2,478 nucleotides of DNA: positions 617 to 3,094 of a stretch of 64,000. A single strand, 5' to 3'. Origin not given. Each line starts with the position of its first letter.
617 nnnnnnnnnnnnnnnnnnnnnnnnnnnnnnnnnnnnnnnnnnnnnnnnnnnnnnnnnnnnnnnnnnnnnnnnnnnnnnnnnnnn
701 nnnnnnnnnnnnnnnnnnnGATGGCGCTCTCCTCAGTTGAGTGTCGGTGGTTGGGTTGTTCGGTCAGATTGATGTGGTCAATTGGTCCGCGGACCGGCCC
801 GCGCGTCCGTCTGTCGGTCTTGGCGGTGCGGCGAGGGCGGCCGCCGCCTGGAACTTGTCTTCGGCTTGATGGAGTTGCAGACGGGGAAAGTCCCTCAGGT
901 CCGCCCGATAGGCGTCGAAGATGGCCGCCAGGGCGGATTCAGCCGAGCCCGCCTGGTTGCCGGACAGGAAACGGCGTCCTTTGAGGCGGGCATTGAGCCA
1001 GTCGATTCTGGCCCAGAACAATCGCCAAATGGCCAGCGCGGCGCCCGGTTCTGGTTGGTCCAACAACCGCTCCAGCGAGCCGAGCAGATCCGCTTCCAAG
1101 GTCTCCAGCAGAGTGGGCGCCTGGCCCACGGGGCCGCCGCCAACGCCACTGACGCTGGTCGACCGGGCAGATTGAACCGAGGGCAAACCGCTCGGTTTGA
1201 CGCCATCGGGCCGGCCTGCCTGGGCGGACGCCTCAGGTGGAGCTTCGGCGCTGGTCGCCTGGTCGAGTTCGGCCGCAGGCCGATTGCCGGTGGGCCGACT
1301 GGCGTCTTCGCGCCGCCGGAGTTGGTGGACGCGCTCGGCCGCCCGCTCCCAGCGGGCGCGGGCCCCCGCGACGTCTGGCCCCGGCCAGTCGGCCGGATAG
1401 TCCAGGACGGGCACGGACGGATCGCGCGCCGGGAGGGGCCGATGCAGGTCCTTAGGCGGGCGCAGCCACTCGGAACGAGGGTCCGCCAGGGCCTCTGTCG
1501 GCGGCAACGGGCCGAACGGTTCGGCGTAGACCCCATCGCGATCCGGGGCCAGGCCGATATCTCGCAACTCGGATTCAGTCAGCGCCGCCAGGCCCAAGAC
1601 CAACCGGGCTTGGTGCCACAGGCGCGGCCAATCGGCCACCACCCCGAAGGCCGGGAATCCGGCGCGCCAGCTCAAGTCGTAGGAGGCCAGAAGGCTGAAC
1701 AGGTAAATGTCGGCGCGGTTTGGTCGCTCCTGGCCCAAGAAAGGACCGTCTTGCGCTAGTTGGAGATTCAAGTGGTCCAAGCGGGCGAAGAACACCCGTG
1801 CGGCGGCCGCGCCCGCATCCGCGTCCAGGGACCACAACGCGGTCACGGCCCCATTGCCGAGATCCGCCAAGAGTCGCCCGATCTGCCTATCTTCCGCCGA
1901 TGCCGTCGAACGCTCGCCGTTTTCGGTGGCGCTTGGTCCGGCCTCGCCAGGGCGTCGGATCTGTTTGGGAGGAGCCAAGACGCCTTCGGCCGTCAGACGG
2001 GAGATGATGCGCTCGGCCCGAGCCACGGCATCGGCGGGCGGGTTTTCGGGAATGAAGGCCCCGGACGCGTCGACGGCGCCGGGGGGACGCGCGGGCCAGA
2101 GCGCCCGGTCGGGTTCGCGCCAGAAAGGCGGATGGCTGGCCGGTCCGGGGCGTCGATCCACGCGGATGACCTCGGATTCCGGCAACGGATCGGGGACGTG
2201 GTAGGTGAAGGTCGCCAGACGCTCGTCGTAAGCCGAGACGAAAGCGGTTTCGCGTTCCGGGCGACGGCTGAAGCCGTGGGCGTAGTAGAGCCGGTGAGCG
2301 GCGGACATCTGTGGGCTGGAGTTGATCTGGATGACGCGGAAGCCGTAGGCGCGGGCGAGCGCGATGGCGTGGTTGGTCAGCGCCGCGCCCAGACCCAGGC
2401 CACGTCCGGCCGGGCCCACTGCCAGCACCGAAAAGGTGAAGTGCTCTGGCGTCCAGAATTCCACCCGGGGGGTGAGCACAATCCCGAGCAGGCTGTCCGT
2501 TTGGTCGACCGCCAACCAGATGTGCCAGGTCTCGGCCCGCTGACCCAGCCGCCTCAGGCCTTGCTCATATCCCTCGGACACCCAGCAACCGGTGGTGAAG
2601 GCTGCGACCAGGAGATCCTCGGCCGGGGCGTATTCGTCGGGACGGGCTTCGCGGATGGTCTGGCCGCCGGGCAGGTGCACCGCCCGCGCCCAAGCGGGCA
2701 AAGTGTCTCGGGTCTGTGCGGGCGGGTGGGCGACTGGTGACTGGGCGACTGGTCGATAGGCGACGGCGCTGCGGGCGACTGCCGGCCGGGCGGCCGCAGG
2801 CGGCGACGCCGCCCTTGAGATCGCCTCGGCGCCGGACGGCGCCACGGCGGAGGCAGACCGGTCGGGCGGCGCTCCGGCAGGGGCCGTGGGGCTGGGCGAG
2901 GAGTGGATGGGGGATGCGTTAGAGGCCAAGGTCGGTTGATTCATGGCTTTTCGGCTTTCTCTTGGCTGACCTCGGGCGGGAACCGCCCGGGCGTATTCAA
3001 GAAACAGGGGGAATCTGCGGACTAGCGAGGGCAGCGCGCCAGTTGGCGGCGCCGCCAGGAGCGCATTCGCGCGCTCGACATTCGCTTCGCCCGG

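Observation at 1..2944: GNAT acetyltransferase fused to two Xi-GST C-terminal-like domains, next to a Xi-class GST with a non-canonical CGWNRR active-site motif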

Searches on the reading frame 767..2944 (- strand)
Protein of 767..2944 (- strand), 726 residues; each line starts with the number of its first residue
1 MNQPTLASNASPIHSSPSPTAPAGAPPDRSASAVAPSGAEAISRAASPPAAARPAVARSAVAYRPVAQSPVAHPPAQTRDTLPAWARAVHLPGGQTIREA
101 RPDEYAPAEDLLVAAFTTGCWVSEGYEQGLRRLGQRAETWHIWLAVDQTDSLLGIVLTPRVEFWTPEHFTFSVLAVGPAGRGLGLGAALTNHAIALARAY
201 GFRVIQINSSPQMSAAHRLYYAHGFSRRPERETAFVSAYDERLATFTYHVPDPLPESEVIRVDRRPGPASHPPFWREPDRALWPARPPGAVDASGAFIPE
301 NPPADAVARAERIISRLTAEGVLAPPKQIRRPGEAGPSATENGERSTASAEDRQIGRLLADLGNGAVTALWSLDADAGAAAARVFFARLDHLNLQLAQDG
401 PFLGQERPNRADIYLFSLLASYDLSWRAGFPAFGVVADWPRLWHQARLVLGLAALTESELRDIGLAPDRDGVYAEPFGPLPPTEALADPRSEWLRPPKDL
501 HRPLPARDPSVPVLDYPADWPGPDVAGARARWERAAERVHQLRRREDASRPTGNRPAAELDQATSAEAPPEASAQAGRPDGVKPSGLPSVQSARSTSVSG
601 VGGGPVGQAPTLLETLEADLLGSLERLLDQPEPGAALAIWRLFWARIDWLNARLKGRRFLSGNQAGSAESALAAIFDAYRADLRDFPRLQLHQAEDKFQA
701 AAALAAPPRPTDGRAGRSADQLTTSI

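Call 5: search_protein_families(library=pfam, proteins=[window:767-2944:-], max_evalue=1)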
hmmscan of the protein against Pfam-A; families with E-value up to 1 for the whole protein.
window:767-2944:- (726 aa): 7 families
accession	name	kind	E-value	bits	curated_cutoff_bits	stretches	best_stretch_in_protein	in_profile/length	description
PF00583.31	Acetyltransf_1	-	5.9e-08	33.4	20.7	1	134-225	29-116/116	Acetyltransferase (GNAT) family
PF13508.13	Acetyltransf_7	-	5.4e-06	27.1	27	1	141-226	4-83/84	Acetyltransferase (GNAT) domain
PF13410.11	GST_C_2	-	0.00076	20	24.9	2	377-443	3-64/69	Glutathione S-transferase, C-terminal domain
PF13673.13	Acetyltransf_10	-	0.0011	19.3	23.6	1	140-228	31-110/128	Acetyltransferase (GNAT) domain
PF06568.16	DUF1127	-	0.022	15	23.3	1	441-467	7-33/37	Domain of unknown function (DUF1127)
PF14542.12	Acetyltransf_CG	-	0.085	13.4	30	1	169-205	25-61/80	GCN5-related N-acetyl-transferase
PF00043.30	GST_C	-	0.17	12.6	20.7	0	392-420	38-65/93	Glutathione S-transferase, C-terminal domain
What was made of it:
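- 2189..2707 (-): Residues 80-252: GNAT domain of a dedicated subtype. Features: acetyl-CoA motif RGLGLG (residues 181-186, nt 2387-2404); conserved Cys120 in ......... (nt 2585-2587); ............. (residues 209-221). Call 5 (Pfam above cut-off).
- On GST C-terminal domain (Pfam PF13410/PF00043), module 1: The window sequence alone is below cut-off (20 bits against 24.9, call 5).
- Checked: GNAT: Pfam Acetyltransf_1 matches residues 134-225, E 5.9e-8, 33.4 bits against a cut-off of 20.7 (call 5). GST_C signal in this sequence alone is weak: GST_C_2 E 7.6e-4, 20 bits, below the 24.9-bit cut-off (call 5).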

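Call 6: search_protein_families(library=ncbifam, proteins=[window:767-2944:-], max_evalue=1)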
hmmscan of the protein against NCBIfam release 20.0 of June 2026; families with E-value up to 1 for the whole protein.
window:767-2944:- (726 aa): 4 families
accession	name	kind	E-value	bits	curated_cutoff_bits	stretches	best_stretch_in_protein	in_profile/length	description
TIGR01575.1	rimI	equivalog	0.0023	18.1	86.4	1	168-232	55-119/132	ribosomal protein S18-alanine N-acetyltransferase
NF007807.0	PRK10514.1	equivalog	0.021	14.7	134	1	141-226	51-123/147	acetyltransferase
TIGR03448.1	mycothiol_MshD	equivalog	0.058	12.7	163.1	1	142-227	201-287/294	mycothiol synthase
NF002959.0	PRK03624.1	equivalog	0.06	13.1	124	1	173-227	77-131/147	GNAT family acetyltransferase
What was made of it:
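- There is a weak NCBIfam hit to MshD (E 0.058, call 6).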

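Call 8: search_solved_structures(query=window:767-2944:-, max_evalue=1, show_alignments=2)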
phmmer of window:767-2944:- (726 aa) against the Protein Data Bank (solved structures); distinct sequences matched with E-value up to 1: 7.
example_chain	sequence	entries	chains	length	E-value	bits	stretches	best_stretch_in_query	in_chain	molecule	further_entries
2r1i_A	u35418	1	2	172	0.0013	20.4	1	152-230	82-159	GCN5-related N-acetyltransferase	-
1z4e_A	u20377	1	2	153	0.038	15.6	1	151-227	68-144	transcriptional regulator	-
4h89_A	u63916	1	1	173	0.072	14.7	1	165-225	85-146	GCN5-related N-acetyltransferase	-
3fyn_A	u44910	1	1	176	0.14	13.7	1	135-227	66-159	Integron gene cassette protein HFX_CASS3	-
1y9k_A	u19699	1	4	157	0.23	13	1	151-226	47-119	IAA acetyltransferase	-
9mgt_A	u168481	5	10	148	0.45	12.1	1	170-227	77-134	Aminoglycoside N-acetyltransferase AAC(3)-XI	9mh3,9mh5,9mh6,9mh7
3dr6_A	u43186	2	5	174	0.6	11.6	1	174-227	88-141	yncA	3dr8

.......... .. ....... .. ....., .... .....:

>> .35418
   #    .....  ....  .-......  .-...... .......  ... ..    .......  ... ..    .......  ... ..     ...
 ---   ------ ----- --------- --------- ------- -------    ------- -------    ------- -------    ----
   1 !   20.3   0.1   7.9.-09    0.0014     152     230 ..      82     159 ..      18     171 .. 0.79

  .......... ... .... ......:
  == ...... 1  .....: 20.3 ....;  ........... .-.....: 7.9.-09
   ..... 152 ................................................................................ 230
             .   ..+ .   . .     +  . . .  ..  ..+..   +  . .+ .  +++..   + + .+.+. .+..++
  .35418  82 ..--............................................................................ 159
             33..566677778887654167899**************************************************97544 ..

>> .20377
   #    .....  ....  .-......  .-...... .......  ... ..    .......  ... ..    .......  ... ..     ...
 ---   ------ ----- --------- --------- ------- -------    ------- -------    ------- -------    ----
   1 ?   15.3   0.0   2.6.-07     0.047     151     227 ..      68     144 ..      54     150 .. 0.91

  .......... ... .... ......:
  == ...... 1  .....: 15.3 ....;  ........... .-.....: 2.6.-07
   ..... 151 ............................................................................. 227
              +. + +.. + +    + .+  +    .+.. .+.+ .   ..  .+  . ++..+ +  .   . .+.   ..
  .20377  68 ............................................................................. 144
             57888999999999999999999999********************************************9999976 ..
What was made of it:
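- Tried and rejected: A PDB sequence search with the whole fusion finds only weak GNAT hits and nothing for the C-terminal half (call 8).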

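Call 9: find_encoding_contigs(protein=window:767-2944:-, flank=10000, max_places=6)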
Protein window:767-2944:- (726 aa): no gene with exactly this product is on record in the collection.

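Call 10: find_homologous_proteins(query=window:767-2944:-, max_evalue=0.001)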
Query window:767-2944:- (726 aa): 15 proteins with E <= 0.001 among 8000 candidates.
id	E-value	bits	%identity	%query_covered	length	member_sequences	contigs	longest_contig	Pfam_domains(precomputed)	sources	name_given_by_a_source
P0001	0.0e+0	1428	100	88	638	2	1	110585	PF13508.14,PF00583.32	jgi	jgi:putative glutathione S-transferase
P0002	6.2e-241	820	65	85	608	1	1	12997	PF22041.2,PF13508.14,PF13410.12,PF00583.32,PF00043.31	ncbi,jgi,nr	ncbi:MAG: GNAT family N-acetyltransferase [Bifidobacteriaceae bacterium]|jgi:putative glutathione S-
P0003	5.7e-198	678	64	60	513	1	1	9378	PF13673.14,PF22041.2,PF13508.14,PF00583.32,PF00043.31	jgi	jgi:putative glutathione S-transferase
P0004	3.9e-188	645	54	84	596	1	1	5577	PF22041.2,PF13410.12,PF00583.32,PF00043.31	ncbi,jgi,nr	ncbi:MAG: GNAT family N-acetyltransferase [Bifidobacteriaceae bacterium]|jgi:putative glutathione S-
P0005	7.0e-185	635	55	84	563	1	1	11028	PF13673.14,PF14497.12,PF22041.2,PF13508.14,PF13410.12,PF00583.32,PF00043.31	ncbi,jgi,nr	ncbi:MAG: GNAT family N-acetyltransferase [Bifidobacteriaceae bacterium]|jgi:putative glutathione S-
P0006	4.0e-164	566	57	60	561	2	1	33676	PF13673.14,PF14497.12,PF22041.2,PF13508.14,PF13410.12,PF00583.32,PF00043.31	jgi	jgi:putative glutathione S-transferase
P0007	1.6e-122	429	51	64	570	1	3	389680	PF13673.14,PF13508.14,PF00583.32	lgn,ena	-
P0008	1.1e-119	419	53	63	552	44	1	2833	PF00583.32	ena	-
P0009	2.0e-111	392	48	61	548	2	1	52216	PF13508.14,PF13410.12,PF00583.32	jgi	jgi:putative glutathione S-transferase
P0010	1.2e-95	340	44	59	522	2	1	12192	PF13673.14,PF13508.14,PF13410.12,PF17171.10,PF00583.32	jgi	jgi:putative glutathione S-transferase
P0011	1.8e-94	336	37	86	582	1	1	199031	PF13508.14,PF13410.12,PF00583.32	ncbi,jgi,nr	ncbi:MAG: GNAT family N-acetyltransferase [Bifidobacteriaceae bacterium]|jgi:putative glutathione S-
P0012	8.4e-90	320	46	56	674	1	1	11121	PF14497.12,PF13508.14,PF00583.32,PF00043.31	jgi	jgi:putative glutathione S-transferase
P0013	1.3e-88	316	46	62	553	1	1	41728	PF13673.14,PF13508.14,PF00583.32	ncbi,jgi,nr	ncbi:MAG: GNAT family N-acetyltransferase [Propionibacteriaceae bacterium]|jgi:putative glutathione 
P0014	1.2e-86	310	51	47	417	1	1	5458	PF13410.12,PF00043.31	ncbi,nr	ncbi:MAG: hypothetical protein LBS56_06140, partial [Propionibacteriaceae bacterium]|nr:hypothetical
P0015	1.1e-71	260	47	41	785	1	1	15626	PF13673.14,PF13508.14,PF00583.32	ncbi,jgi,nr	ncbi:MAG: GNAT family N-acetyltransferase [Propionibacteriaceae bacterium]|jgi:ribosomal protein S18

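Call 12: find_encoding_contigs(protein=P0001, flank=10000, max_places=4)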
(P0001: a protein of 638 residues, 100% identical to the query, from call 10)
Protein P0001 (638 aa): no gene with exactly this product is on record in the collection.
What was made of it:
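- Tried and rejected: Exact-sequence look-ups of the window protein and of P0001 found no contig (calls 9, 12).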

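Call 13: find_encoding_contigs(protein=P0002, flank=10000, max_places=4)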
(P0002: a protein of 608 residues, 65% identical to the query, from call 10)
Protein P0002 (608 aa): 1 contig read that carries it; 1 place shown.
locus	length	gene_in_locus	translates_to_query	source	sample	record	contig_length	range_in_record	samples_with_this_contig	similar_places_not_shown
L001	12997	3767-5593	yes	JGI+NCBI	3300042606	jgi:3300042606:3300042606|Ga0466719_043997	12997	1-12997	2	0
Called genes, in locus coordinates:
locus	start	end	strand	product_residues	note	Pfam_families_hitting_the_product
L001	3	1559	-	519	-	?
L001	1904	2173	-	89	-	-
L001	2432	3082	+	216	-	PF22513:FitA-like_RHH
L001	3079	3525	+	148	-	PF01850:PIN (weak)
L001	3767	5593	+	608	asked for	PF00583:Acetyltransf_1, PF13508:Acetyltransf_7 (weak), PF00043:GST_C (faint), PF22041:GST_C_7 (faint), PF13410:GST_C_2 (faint)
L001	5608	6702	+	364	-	-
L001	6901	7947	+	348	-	PF00291:PALP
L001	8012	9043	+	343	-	PF13379:NMT1_2, PF09084:NMT1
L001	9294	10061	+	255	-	PF00528:BPD_transp_1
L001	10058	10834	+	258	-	PF00528:BPD_transp_1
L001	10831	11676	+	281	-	PF00005:ABC_tran, PF13304:AAA_21 (faint)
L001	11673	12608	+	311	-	PF00753:Lactamase_B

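Call 15: find_encoding_contigs(protein=P0007, flank=8000, max_places=3)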
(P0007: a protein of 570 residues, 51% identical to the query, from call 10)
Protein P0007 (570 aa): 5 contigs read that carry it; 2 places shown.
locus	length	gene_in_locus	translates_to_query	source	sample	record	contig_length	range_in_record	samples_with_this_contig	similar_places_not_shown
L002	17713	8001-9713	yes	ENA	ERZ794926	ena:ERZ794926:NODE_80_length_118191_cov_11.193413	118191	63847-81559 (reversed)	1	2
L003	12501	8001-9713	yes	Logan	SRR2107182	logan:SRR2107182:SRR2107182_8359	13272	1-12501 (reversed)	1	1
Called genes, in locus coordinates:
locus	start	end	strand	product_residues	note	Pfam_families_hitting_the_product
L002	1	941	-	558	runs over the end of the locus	PF00496:SBP_bac_5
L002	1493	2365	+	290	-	PF00581:Rhodanese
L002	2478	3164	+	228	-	PF09819:ABC_cobalt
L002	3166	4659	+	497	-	PF00005:ABC_tran, PF02463:SMC_N (faint), PF03193:RsgA_GTPase (faint), PF13476:AAA_23 (faint), PF13481:AAA_25 (faint), PF13555:AAA_29 (faint), PF20703:nSTAND1 (faint), PF00005:ABC_tran, +2 more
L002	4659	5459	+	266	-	PF02361:CbiQ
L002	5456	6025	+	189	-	PF13238:AAA_18 (faint), PF13671:AAA_33 (faint)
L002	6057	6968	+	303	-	PF09084:NMT1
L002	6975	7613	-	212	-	PF00392:GntR, PF07729:FCD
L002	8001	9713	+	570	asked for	PF00583:Acetyltransf_1 (weak), PF13673:Acetyltransf_10 (weak), PF13508:Acetyltransf_7 (weak)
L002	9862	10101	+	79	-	-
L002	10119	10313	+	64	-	-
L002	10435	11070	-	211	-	PF01370:Epimerase (faint), PF05368:NmrA (weak), PF13460:NAD_binding_10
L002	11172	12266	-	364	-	-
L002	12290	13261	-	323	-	PF13409:GST_N_2 (weak), PF13410:GST_C_2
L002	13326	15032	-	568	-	PF00496:SBP_bac_5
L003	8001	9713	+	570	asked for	PF00583:Acetyltransf_1 (weak), PF13673:Acetyltransf_10 (weak), PF13508:Acetyltransf_7 (weak)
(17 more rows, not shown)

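Call 16: find_encoding_contigs(protein=P0011, flank=8000, max_places=3)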
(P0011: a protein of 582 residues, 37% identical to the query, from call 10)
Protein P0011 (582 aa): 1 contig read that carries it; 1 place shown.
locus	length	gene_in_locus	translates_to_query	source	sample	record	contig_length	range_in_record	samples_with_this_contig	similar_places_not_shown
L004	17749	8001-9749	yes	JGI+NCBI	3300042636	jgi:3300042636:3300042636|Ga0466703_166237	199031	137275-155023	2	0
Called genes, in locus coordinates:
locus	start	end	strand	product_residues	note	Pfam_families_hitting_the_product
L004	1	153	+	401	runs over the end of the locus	PF00561:Abhydrolase_1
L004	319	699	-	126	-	PF17844:SCP_3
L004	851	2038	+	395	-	-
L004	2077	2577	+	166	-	-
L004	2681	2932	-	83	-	PF14019:DUF4235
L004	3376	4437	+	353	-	PF13531:SBP_bac_11 (weak), PF01547:SBP_bac_1 (weak), PF13343:SBP_bac_6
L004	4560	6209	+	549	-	PF00528:BPD_transp_1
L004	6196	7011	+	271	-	PF00005:ABC_tran, PF13304:AAA_21 (faint)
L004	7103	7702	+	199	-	PF12464:Mac (weak), PF00132:Hexapep, PF14602:Hexapep_2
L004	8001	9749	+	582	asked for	PF00583:Acetyltransf_1 (weak), PF13508:Acetyltransf_7 (weak), PF13410:GST_C_2 (faint)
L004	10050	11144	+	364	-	-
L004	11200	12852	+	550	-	PF00496:SBP_bac_5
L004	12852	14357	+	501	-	PF00450:Peptidase_S10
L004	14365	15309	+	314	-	PF19300:BPD_transp_1_N, PF00528:BPD_transp_1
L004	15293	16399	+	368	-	PF00528:BPD_transp_1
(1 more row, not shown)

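Call 17: find_encoding_contigs(protein=P0013, flank=8000, max_places=3)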
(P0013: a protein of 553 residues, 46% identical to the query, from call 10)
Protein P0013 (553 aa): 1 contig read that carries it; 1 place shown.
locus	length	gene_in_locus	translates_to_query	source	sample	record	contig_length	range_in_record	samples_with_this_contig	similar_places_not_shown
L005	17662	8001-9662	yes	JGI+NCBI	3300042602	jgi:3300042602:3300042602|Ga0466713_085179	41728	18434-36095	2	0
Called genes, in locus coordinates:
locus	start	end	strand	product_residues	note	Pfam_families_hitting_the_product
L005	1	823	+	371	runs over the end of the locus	PF01761:DHQ_synthase, PF24621:DHQS_C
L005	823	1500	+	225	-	PF04299:FMN_bind_2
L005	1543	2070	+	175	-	PF08207:EFP_N, PF01132:EFP, PF09285:Elong-fact-P_C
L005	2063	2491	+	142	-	PF01029:NusB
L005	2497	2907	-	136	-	PF22381:Staph_reg_Sar_Rot, PF01047:MarR, PF12802:MarR_2, PF13463:HTH_27 (weak)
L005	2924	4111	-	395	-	PF00296:Bac_luciferase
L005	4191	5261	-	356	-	PF13410:GST_C_2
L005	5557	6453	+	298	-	PF00497:SBP_bac_3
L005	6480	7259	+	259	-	PF00528:BPD_transp_1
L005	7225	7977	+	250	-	PF00005:ABC_tran, PF02463:SMC_N (faint), PF13304:AAA_21 (weak)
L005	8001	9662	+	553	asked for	PF00583:Acetyltransf_1, PF13508:Acetyltransf_7, PF13673:Acetyltransf_10 (weak)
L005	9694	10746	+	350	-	-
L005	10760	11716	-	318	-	PF10340:Say1_Mug180, PF20434:BD-FAE, PF07859:Abhydrolase_3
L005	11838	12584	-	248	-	PF01061:ABC2_membrane, PF12698:ABC2_membrane_3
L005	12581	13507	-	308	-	PF00005:ABC_tran, PF13304:AAA_21 (weak)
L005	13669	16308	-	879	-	PF03030:H_PPase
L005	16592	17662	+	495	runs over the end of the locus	PF12229:PG_binding_4 (weak), PF03734:YkuD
